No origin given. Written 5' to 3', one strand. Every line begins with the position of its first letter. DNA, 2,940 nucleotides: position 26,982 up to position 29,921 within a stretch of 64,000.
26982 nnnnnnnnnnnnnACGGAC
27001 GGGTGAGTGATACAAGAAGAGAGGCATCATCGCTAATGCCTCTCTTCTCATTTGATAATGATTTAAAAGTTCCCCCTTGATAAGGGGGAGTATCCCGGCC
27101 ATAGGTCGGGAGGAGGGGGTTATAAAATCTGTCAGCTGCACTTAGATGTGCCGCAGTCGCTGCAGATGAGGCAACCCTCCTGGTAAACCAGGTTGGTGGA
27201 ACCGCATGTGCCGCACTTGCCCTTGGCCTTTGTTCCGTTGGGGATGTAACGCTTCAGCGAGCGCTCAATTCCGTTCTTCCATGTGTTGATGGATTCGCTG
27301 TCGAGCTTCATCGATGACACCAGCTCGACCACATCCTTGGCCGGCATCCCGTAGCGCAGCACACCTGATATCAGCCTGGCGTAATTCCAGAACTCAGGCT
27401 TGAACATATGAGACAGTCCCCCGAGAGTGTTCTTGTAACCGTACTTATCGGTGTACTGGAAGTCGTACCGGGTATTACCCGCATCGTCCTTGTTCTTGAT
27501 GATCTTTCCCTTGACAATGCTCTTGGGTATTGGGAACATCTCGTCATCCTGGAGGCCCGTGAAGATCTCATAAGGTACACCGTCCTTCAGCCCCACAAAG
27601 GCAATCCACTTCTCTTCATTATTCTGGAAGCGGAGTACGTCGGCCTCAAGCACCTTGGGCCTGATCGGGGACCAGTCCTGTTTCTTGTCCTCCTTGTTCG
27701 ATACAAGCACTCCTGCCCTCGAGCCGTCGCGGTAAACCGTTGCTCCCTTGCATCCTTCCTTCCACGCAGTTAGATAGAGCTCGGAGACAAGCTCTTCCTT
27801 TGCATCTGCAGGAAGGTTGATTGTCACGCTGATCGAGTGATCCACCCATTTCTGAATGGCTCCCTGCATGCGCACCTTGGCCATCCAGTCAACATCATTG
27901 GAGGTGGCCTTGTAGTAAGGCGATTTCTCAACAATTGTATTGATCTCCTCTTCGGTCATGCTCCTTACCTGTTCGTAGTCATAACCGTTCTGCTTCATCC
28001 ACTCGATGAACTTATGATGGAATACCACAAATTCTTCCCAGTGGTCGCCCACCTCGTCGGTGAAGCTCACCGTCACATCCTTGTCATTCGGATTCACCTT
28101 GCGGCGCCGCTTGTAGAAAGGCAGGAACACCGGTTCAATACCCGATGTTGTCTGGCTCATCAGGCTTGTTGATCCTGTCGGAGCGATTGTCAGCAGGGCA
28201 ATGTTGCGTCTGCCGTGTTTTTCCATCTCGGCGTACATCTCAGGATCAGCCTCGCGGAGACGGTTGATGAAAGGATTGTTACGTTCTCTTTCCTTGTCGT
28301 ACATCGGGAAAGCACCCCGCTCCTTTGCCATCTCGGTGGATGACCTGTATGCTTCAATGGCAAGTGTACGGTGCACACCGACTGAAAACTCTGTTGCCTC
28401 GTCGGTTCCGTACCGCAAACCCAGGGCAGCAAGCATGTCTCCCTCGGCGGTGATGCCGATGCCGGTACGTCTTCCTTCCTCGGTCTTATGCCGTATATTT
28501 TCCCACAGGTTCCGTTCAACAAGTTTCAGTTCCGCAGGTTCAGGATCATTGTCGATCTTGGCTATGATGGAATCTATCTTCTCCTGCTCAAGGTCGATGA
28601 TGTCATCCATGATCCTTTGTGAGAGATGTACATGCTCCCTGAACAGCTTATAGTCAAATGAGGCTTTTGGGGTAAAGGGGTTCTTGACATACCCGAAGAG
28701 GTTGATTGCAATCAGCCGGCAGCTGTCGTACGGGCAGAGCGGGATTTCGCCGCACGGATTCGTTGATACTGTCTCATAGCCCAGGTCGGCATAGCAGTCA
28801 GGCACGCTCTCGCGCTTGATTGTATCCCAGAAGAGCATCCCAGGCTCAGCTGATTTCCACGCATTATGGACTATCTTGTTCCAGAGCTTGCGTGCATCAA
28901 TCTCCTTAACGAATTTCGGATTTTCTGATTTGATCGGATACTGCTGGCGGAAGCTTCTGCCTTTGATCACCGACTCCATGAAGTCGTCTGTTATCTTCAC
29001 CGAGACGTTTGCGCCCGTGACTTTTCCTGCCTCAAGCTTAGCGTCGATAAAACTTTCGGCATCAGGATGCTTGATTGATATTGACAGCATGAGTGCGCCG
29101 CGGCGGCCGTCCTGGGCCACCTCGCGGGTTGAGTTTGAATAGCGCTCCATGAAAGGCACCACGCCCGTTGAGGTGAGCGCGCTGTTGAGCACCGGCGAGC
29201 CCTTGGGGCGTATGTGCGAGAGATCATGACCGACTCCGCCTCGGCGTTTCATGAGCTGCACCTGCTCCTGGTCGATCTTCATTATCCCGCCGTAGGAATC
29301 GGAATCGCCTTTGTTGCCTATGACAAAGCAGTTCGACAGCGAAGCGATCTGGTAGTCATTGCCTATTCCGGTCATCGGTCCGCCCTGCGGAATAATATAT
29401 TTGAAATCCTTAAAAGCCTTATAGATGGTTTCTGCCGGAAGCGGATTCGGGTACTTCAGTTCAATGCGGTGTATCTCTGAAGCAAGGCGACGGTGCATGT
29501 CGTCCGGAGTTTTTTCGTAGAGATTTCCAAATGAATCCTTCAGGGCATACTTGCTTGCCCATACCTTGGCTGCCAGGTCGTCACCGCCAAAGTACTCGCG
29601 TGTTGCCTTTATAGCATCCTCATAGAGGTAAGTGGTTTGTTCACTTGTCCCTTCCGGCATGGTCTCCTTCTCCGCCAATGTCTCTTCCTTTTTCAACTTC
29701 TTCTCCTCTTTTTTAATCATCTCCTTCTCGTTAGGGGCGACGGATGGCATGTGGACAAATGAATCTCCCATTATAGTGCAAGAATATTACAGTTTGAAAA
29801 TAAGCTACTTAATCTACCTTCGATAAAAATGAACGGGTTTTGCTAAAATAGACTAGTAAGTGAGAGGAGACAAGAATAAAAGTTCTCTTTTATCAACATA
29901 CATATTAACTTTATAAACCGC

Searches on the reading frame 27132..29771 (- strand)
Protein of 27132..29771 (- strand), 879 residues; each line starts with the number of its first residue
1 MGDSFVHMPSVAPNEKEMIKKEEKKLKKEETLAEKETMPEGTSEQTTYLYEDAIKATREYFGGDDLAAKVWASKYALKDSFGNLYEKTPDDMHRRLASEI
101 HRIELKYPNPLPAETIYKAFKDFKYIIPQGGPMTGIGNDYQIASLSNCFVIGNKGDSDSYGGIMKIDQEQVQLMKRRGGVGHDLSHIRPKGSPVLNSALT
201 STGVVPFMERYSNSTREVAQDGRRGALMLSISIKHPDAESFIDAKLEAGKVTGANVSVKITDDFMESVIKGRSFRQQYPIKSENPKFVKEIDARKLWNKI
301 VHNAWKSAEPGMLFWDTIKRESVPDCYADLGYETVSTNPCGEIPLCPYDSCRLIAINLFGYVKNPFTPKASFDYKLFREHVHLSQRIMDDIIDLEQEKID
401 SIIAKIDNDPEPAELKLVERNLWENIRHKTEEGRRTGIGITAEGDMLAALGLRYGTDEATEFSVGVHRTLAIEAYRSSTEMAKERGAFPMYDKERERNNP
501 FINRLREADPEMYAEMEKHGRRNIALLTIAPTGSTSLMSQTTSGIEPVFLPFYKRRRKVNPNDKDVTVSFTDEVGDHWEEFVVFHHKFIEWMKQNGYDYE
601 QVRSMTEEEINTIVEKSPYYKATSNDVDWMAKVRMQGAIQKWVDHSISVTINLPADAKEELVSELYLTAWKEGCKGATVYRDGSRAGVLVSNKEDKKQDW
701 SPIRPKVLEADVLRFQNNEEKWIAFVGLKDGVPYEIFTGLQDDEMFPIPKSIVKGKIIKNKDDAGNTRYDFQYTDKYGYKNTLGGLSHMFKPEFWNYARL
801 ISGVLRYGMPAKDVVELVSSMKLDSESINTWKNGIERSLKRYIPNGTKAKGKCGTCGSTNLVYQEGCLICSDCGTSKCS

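Call 8: search_protein_families(library=ncbifam, proteins=[window:27132-29771:-], max_evalue=1e-8)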
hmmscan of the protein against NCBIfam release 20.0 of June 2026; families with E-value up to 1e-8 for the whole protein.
window:27132-29771:- (879 aa): 21 families
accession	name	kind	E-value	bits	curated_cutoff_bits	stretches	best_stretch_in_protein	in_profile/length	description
TIGR02504.1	NrdJ_Z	equivalog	1.5e-171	572.1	399.95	1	68-688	2-604/606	adenosylcobalamin-dependent ribonucleoside-diphosphate reductase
NF006417.0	PRK08665.1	equivalog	6e-111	372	961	2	65-402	14-339/759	vitamin B12-dependent ribonucleotide reductase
NF005010.0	PRK06406.1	subfamily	1.4e-78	265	1125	2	136-402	240-493/771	vitamin B12-dependent ribonucleotide reductase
NF005401.0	PRK06948.1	subfamily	2.8e-72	244.3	906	3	144-395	85-349/604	ribonucleotide reductase-like protein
NF005991.0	PRK08115.1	equivalog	3.1e-65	220.7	854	4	426-555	538-674/858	vitamin B12-dependent ribonucleotide reductase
TIGR02506.1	NrdE_NrdA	equivalog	7.2e-62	209.7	341.05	1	71-676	7-609/616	ribonucleoside-diphosphate reductase subunit alpha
NF006207.0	PRK08332.1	equivalog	4.6e-59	199.8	2400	2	323-726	1226-1598/1684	vitamin B12-dependent ribonucleotide reductase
NF005122.0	PRK06556.1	equivalog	1e-57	195.6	859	3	424-704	423-722/960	vitamin B12-dependent ribonucleotide reductase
NF006577.0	PRK09102.1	equivalog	2.1e-43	148.5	620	1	156-346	99-289/604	ribonucleoside-diphosphate reductase subunit alpha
NF005736.0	PRK07562.1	equivalog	8.6e-43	146.1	1737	2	254-378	397-511/1222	vitamin B12-dependent ribonucleotide reductase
NF006665.0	PRK09209.1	equivalog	9.8e-40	136.5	1057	2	262-558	382-667/761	ribonucleoside-diphosphate reductase subunit alpha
NF005101.0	PRK06539.1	equivalog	1.7e-36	125.6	988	2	115-274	197-355/822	ribonucleoside-diphosphate reductase subunit alpha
NF005483.0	PRK07088.1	equivalog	2.1e-31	108.8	1214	1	432-558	542-671/764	ribonucleoside-diphosphate reductase subunit alpha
NF006279.0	PRK08447.1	equivalog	2.7e-28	98.8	1082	1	70-250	144-316/789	ribonucleoside-diphosphate reductase subunit alpha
NF005544.0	PRK07207.1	equivalog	1.2e-27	96.1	965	1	282-683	534-911/965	ribonucleoside-diphosphate reductase subunit alpha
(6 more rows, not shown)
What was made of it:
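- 27132..29771 (-): Convergent gene nrdJ (adenosylcobalamin-dependent ribonucleotide reductase). It bounds the trpB2 unit. Call 8: TIGR02504, 572 bits.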
